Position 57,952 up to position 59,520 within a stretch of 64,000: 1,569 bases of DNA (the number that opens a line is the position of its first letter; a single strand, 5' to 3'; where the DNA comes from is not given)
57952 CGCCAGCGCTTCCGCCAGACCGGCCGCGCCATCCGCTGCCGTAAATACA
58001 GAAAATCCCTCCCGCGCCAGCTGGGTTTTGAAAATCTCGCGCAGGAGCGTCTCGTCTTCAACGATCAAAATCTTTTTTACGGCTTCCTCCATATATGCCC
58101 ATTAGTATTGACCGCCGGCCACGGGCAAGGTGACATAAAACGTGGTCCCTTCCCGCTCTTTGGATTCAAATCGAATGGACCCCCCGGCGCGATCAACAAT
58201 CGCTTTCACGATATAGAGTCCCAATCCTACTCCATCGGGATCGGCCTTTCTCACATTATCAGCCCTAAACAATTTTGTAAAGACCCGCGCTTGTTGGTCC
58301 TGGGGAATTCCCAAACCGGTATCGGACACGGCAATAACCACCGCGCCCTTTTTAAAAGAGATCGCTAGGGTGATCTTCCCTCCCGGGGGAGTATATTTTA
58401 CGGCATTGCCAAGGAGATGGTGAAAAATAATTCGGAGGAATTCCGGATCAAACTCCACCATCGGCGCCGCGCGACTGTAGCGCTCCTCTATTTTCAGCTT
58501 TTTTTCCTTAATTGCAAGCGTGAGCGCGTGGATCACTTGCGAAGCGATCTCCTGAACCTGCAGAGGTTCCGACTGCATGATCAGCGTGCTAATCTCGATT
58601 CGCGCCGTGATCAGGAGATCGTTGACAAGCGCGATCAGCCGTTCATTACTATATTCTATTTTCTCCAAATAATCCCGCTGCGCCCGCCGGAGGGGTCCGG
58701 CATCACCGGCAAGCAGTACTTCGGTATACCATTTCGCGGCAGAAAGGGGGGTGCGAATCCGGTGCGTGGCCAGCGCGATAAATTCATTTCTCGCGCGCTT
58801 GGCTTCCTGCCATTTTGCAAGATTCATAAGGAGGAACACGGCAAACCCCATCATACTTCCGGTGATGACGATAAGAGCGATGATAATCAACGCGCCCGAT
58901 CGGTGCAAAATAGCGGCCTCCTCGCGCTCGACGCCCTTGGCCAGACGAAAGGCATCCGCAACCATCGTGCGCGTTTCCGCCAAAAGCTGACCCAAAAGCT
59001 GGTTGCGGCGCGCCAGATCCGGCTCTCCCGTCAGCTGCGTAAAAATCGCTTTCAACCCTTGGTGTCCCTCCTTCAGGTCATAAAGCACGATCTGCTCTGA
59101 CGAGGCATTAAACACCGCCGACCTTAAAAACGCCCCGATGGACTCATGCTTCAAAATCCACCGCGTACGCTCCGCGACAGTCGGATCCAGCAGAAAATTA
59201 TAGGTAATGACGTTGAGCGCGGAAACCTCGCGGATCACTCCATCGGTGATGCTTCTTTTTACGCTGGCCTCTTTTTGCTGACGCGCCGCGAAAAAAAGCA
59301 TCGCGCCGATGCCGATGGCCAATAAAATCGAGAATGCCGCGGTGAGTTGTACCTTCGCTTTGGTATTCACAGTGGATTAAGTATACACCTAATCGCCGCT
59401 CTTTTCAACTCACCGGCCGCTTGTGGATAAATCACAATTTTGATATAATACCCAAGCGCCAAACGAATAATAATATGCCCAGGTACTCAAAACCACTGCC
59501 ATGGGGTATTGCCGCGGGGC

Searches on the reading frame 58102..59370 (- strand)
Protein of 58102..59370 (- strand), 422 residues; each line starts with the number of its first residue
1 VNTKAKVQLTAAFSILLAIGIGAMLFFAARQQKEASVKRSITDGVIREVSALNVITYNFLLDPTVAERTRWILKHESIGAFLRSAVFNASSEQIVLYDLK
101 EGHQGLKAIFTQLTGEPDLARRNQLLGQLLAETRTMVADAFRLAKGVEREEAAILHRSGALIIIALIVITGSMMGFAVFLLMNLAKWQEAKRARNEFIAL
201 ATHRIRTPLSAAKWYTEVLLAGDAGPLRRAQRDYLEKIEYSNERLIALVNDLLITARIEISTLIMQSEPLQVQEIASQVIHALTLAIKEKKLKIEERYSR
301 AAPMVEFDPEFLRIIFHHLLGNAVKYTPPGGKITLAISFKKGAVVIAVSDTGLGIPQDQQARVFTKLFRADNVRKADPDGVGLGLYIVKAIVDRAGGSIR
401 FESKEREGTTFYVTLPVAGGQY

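Call 9: search_protein_families(library=pfam, proteins=[window:58102-59370:-], max_evalue=0.01)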
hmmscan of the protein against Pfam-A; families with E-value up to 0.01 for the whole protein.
window:58102-59370:- (422 aa): 5 families
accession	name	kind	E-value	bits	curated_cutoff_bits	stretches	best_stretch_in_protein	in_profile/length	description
PF02518.31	HATPase_c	-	2.7e-27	95.8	26.4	1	308-418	2-110/111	Histidine kinase-, DNA gyrase B-, and HSP90-like ATPase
PF00512.31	HisKA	-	7.7e-14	51.9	26.9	1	193-259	1-64/66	His Kinase A (phospho-acceptor) domain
PF13581.12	HATPase_c_2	-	1.7e-05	25.2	27.4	1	320-411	40-123/127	Histidine kinase-like ATPase domain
PF14501.12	HATPase_c_5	-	0.00013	22.3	22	1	314-407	8-94/102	GHKL domain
PF07332.16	Phage_holin_3_6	-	0.0064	17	28.4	1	124-187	2-65/116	Putative Actinobacterial Holin-X, holin superfamily III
